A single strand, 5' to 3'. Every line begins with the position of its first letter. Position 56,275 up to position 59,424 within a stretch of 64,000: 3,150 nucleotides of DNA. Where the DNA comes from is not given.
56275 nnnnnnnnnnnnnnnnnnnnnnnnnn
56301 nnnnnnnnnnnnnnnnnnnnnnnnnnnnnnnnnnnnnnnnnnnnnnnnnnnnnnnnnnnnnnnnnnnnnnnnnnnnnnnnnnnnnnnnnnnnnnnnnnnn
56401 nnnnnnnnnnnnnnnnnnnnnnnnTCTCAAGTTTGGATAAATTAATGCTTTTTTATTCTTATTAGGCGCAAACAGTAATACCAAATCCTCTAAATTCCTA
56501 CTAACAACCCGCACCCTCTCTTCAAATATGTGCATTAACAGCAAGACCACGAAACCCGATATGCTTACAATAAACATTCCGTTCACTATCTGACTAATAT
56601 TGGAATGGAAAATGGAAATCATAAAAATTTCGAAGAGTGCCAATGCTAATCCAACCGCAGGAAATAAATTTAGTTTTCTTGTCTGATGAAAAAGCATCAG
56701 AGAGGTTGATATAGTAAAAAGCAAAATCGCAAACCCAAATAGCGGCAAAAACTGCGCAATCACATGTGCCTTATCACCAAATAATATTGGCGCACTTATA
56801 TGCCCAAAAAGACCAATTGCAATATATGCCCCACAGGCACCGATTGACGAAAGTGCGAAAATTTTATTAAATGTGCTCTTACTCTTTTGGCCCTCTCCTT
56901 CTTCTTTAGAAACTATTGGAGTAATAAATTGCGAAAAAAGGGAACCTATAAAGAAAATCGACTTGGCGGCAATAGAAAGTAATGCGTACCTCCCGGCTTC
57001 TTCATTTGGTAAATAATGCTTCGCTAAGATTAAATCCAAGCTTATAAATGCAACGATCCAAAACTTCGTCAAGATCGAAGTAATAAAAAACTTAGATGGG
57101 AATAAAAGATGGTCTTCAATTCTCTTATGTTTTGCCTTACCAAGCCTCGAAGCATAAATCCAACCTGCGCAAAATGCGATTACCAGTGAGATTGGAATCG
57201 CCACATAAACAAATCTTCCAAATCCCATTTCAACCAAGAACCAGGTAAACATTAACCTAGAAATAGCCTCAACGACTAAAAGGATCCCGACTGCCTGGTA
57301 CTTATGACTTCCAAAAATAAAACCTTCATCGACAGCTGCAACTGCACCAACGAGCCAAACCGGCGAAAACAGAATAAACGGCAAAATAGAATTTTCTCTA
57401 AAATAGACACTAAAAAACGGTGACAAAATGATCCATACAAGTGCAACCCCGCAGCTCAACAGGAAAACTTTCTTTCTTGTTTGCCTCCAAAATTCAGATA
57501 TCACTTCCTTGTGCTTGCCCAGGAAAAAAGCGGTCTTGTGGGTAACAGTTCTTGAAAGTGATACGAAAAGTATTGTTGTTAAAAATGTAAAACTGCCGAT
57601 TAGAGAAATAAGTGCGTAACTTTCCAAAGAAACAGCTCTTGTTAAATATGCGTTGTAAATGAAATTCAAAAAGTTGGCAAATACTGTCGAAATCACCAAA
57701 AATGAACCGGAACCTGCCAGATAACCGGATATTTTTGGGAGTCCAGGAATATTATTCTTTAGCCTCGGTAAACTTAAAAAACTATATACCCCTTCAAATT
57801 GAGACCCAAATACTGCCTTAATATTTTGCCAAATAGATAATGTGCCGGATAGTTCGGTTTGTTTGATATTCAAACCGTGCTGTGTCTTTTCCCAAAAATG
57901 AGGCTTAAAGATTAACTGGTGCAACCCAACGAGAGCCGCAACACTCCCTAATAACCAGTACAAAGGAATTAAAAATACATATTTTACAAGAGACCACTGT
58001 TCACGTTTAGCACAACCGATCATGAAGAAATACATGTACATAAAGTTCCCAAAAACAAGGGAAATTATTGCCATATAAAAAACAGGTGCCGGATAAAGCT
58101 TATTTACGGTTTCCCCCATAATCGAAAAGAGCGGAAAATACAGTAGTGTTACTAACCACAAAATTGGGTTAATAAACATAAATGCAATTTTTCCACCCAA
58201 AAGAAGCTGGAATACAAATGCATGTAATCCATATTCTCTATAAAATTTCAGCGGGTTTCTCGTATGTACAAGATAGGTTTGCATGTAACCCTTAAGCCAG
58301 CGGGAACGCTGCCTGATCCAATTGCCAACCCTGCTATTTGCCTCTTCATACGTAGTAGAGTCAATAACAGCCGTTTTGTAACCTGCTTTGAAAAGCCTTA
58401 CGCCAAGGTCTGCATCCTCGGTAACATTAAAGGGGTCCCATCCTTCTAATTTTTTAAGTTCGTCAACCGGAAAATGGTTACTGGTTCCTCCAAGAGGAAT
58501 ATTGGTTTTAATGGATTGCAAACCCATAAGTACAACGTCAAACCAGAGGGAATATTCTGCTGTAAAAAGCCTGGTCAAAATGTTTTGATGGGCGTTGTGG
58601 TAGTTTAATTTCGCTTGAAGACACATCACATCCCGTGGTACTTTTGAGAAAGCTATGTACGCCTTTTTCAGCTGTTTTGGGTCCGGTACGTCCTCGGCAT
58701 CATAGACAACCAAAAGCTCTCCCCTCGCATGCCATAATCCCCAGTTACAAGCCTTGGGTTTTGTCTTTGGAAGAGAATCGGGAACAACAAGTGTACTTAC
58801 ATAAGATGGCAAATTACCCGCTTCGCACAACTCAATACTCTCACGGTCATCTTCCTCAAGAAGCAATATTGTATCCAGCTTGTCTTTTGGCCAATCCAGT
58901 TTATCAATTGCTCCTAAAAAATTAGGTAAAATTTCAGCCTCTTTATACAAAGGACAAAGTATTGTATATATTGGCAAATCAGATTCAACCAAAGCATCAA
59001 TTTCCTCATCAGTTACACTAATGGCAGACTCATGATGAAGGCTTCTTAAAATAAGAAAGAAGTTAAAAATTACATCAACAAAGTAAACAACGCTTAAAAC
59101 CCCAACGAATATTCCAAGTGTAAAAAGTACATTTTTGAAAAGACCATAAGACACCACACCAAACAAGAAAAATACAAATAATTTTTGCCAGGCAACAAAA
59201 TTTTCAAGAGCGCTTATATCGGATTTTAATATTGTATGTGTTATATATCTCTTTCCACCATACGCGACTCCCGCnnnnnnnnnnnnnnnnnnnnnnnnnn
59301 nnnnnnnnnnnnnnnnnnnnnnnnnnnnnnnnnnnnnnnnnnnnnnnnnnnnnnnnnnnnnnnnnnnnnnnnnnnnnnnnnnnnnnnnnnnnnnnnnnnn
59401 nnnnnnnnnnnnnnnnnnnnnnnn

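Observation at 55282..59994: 1570-aa single-ORF fusion of two GT2 domains, a multi-TM transporter-like core and a GT4 domain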

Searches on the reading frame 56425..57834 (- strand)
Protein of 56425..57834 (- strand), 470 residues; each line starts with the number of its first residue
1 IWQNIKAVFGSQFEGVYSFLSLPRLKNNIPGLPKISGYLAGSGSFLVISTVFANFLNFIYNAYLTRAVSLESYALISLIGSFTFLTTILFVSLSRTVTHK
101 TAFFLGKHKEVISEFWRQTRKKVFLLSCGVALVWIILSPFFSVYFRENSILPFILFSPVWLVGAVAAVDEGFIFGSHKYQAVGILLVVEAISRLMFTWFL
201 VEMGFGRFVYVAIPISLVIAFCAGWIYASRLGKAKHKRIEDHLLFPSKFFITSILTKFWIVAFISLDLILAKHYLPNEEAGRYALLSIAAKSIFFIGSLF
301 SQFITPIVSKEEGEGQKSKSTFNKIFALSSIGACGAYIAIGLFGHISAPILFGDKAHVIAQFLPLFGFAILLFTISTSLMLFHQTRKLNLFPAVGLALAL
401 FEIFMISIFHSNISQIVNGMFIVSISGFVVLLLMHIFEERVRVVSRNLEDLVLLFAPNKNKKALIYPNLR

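Call 6: search_protein_families(library=pfam, proteins=[window:56485-57780:-], max_evalue=10)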
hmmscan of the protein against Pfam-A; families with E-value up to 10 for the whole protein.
window:56485-57780:- (432 aa): 2 families
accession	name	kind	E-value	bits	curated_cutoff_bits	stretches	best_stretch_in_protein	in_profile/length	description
PF01943.22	Polysacc_synt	-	1e-05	25.5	28.2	1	26-265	6-244/274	Polysaccharide biosynthesis protein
PF16741.10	mRNA_decap_C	-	0.15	11.9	27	1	36-48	22-34/43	mRNA-decapping enzyme C-terminus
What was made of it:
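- On MOP superfamily, PST/Wzx flippases: Window protein scores 25.5 bits against a cutoff of 28.2 (call 6).
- Checked: The middle region scores only a sub-threshold Polysacc_synt hit in this protein (25.5 bits against a cutoff of 28.2; call 6).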

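Call 25: search_solved_structures(query=window:56425-57834:-, max_evalue=10)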
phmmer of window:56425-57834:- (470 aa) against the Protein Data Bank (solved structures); distinct sequences matched with E-value up to 10: 0.

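Call 40: search_protein_families(library=pfam, alignment_id=A2, max_evalue=0.01)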
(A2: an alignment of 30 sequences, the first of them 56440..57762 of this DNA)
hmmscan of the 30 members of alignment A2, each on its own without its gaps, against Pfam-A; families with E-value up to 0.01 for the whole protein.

A. member 1, window:56440-57762:- (441 aa): 1 family
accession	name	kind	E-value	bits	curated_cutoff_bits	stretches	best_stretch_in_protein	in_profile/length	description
PF01943.22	Polysacc_synt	-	1.3e-05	25.3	28.2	1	20-259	6-244/274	Polysaccharide biosynthesis protein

B. families by the number of members that match (of 30 scanned): 4 families
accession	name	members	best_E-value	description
PF01943.22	Polysacc_synt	11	4.6e-11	Polysaccharide biosynthesis protein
PF13440.11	Polysacc_synt_3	1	3.2e-08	Polysaccharide biosynthesis protein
PF01554.23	MatE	1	1.9e-06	MatE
PF20872.2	MalF_N_TM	1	0.00023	MalF, N-terminal region, transmembrane helices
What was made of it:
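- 56461..57732 (-): M3, aa 755-1178: 12-TM MOP-superfamily, PST/Wzx-like flippase domain. Polysacc_synt at 1e-05 here (below the gathering score; call 6) and in 11/30 relatives, best 4.6e-11 (call 40).
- On MOP superfamily, PST/Wzx flippases: 11/30 family members match, best 4.6e-11; one member matches Polysacc_synt_3 and one MatE (call 40).
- Checked: However, 11 of 30 relatives hit it, best 4.6e-11 (call 40).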

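Call 41: search_solved_structures(query=A2, max_evalue=10)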
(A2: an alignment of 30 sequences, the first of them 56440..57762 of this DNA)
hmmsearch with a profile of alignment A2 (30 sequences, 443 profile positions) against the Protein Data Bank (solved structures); distinct sequences matched with E-value up to 10: 1.
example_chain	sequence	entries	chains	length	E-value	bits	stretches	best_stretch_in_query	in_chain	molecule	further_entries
6tpg_A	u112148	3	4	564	0.049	15.7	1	257-363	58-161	Orexin receptor type 2,GlgA glycogen synthase,Hypocretin receptor-2 | Orexin receptor type 2,GlgA glycogen synthase,Orexin receptor type 2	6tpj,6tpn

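Call 48: predict_structure(alignment_id=A3)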
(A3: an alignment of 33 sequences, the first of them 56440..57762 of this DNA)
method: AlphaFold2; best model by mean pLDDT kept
length: 441 residues; sequences in the alignment: 33
mean_pLDDT: 90.7   pTM: 0.90
mean pLDDT of the five models: 90.7, 89.9, 89.7, 89.6, 89.2
residues with pLDDT >= 90: 338; 70-90: 75; 50-70: 13; < 50: 15
segments of 3 or more residues with pLDDT < 50: 1-11, 438-441
pLDDT, mean of each block of 10 residues (from residue 1): 40 73 95 91 82 85 95 97 92 96 96 94 90 94 97 96 96 95 90 96 88 72 96 94 88 90 93 96 97 95 97 96 89 93 98 98 96 96 94 96 98 97 90 59 38
secondary structure, 60 per line:
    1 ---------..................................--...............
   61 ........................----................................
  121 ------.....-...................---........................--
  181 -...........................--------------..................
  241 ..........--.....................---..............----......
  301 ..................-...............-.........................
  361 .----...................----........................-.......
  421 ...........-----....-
elements in order: H10-43 H46-84 H89-120 H127-131 H133-151 H155-178 H182-208 H223-250 H253-273 H277-290 H295-318 H320-334 H336-361 H366-384 H389-412 H414-431 H437-440
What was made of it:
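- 56461..57732 (-): AF2 pLDDT 90.7, pTM 0.90 (call 48).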

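Call 52: fold_search(model_id=the predicted structure, library=pdb)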
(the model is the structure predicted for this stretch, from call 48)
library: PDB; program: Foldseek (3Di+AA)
matches with E <= 10: 342; with E <= 0.001: 51
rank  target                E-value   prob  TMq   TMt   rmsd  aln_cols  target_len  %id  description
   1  7dqk_A                5.7e-07  1.00  0.70  0.65   5.8       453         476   14  A nicotine MATE transporter, Nicotiana tabacum MATE2 (NtMATE2) (released 2021-06-09)
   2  6hfb_D                7.0e-07  1.00  0.68  0.67   5.1       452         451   14  Outward-facing conformation of a multidrug resistance MATE family transporter of the MOP superfamily. (released 2019-06-12)
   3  3wbn_A                1.0e-06  1.00  0.66  0.65   5.4       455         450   15  Crystal structure of MATE in complex with MaL6 (released 2013-06-12)
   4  3vvr_A                1.3e-06  1.00  0.69  0.69   5.0       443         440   14  Crystal structure of MATE in complex with MaD5 (released 2013-04-03)
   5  4mlb_A                1.5e-06  1.00  0.65  0.63   6.3       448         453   14  Reverse polarity of binding pocket suggests different function of a MOP superfamily transporter from Pyrococcus furios (released 2013-09-25)
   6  4mlb_B                1.6e-06  1.00  0.64  0.62   6.1       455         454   14  Reverse polarity of binding pocket suggests different function of a MOP superfamily transporter from Pyrococcus furios (released 2013-09-25)
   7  6gwh                  1.8e-06  1.00  0.65  0.65   5.9       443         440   13  Outward-facing conformation of a multidrug resistance MATE family transporter of the MOP superfamily. (released 2019-06-05)
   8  6hfb_C                2.4e-06  1.00  0.66  0.65   5.9       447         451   15  Outward-facing conformation of a multidrug resistance MATE family transporter of the MOP superfamily. (released 2019-06-12)
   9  9g9o_A                3.5e-06  1.00  0.67  0.70   5.3       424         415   14  Lipid III flippase WzxE with NB10 and NB7 nanobodies in outward-facing conformation - crystal 2 (released 2025-01-22)
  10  3vvn                  3.5e-06  1.00  0.63  0.62   6.0       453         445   14  Crystal structure of MATE in the straight conformation (released 2013-04-03)
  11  7dqk_B                3.8e-06  1.00  0.73  0.68   6.5       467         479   13  A nicotine MATE transporter, Nicotiana tabacum MATE2 (NtMATE2) (released 2021-06-09)
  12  5y50                  4.1e-06  1.00  0.61  0.60   6.5       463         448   15  Crystal structure of eukaryotic MATE transporter AtDTX14 (released 2017-12-06)
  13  9r10_A                4.8e-06  1.00  0.71  0.65   4.9       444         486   14  Cryo-EM structure of human MATE1 in complex with cimetidine (released 2025-11-05)
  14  6ids                  5.2e-06  1.00  0.71  0.72   4.5       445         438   13  Crystal structure of Vibrio cholerae MATE transporter VcmN D35N mutant (released 2019-01-16)
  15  6hfb_B                6.1e-06  1.00  0.64  0.63   6.0       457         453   15  Outward-facing conformation of a multidrug resistance MATE family transporter of the MOP superfamily. (released 2019-06-12)
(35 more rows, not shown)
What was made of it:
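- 56461..57732 (-): The 50 best Foldseek PDB matches listed are all MATE, WzxE (9g9o, TM 0.67-0.72) or MurJ (call 52).
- On MOP superfamily, PST/Wzx flippases: AF2 pLDDT 90.7, pTM 0.90 (call 48); the 50 best Foldseek PDB matches listed are all MOP, with WzxE at TM 0.64-0.72 (call 52)
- Closest known: Wzx/PST flippases of the MOP superfamily. Same: A 12-helix MOP fold with TM-scores of 0.64-0.72 to WzxE, and the Polysacc_synt family signal (calls 40, 52).
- The middle region folds confidently as a MOP transporter (calls 48, 52).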

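Call 81: search_protein_representatives(alignment_id=A3)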
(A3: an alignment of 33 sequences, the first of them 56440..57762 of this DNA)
Query: 33 sequences, 440 profile positions. Proteins with E-value up to 0.001 (for the whole library): 7020; up to 1e-10: 4431; up to 1e-30: 1160. The best 150 are listed.
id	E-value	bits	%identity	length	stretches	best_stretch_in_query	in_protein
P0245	8.0e-152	522.7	-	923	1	5-437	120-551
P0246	1.4e-149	515.3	-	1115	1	12-432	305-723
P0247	1.5e-149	515.1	-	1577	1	5-434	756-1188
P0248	2.5e-148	511.2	-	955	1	10-435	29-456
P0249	9.6e-145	499.3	-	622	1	4-435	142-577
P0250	6.9e-144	496.5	-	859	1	6-438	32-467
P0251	6.2e-143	493.3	-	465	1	9-437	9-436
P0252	2.5e-142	491.3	-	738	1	8-419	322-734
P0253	2.7e-142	491.2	-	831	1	6-436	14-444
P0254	3.1e-142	491.0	-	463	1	7-420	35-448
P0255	5.9e-142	490.1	-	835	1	17-438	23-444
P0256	1.4e-141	488.9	-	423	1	9-412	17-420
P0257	3.0e-140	484.5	-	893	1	6-432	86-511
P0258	5.5e-140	483.6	-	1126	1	13-401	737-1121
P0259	5.9e-140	483.5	-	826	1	8-435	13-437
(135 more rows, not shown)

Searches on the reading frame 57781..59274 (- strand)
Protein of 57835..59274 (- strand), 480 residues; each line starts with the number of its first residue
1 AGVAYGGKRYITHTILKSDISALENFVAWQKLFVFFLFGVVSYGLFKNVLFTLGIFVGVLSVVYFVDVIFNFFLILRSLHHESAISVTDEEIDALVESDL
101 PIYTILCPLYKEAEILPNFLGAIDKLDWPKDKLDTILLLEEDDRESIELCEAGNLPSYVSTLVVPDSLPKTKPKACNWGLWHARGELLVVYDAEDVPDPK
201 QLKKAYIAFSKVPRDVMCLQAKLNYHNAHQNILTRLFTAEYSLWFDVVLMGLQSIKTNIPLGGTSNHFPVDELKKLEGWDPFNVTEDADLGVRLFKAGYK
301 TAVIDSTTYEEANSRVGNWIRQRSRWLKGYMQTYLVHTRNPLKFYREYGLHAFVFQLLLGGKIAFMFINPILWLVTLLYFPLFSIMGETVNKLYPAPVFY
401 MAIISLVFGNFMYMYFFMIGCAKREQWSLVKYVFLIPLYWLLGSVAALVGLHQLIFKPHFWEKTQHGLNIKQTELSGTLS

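Call 6: search_protein_families(library=pfam, proteins=[window:57781-59100:-], max_evalue=10)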
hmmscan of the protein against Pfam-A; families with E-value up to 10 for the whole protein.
window:57781-59100:- (440 aa): 5 families
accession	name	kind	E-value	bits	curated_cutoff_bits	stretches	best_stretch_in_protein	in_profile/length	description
PF13632.12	Glyco_trans_2_3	-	3.3e-22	79.7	27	1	131-357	3-194/198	Glycosyl transferase family group 2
PF13641.12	Glyco_tranf_2_3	-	1.4e-19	71.5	27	1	45-270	3-229/230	Glycosyltransferase like family 2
PF00535.33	Glycos_transf_2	-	0.00013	22.4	23.3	1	111-179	63-131/168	Glycosyl transferase family 2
PF13506.12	Glyco_transf_21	-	0.06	13.2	21.7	1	103-268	5-172/174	Glycosyl transferase family 21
PF09373.15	PMBR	-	0.23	12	24.9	1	244-267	3-26/33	Pseudomurein-binding repeat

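Call 24: search_solved_structures(query=window:57835-59274:-, max_evalue=1)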
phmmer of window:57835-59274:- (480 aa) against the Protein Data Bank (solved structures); distinct sequences matched with E-value up to 1: 8.
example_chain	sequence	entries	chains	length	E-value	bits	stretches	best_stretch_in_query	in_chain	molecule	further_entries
5ej1_A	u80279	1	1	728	6.9e-07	31.7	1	174-434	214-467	Putative cellulose synthase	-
4hg6_A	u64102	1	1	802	8.4e-07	31.4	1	177-434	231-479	Cellulose Synthase Subunit A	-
4p00_A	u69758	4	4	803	8.5e-07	31.4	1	177-434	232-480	Cellulose Synthase A subunit | Cellulose Synthase subunit A | Putative cellulose synthase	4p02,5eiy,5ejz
6yv7_B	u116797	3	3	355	1.1e-05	27.7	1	101-196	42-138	Glycosyl transferase, family 2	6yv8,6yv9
6yv7_A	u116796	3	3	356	1.1e-05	27.7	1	101-196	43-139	Glycosyl transferase, family 2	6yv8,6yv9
5tze_C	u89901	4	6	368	0.018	17.2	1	103-231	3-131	Glycosyl transferase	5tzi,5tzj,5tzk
5tz8_A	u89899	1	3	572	0.042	16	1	103-230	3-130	Glycosyl transferase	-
9jma_A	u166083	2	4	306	0.24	13.4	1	103-203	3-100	GalNAc(5)-diNAcBac-PP-undecaprenol beta-1,3-glucosyltransferase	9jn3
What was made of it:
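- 57859..59202 (-): M2, aa 265-712: membrane-embedded processive-type GT2 synthase. Predicted TM helices at 272-290 and 297-315, then the GT-A domain, then about 4 TM helices (591-628, 636-662, 673-696). Motifs: D432AED435, T525ED527, Q562RSRW566 (nt 58297-58311). BcsA 4hg6/5ej1 at about 7e-07 over the catalytic core (call 24).
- Closest known: BcsA-type membrane-integrated processive GT2 synthases. Same: M2 has the D, DxD, TED and QxxRW motifs, TM helices on both sides of the GT-A domain, and detectable sequence similarity to BcsA (about 7e-07; call 24).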
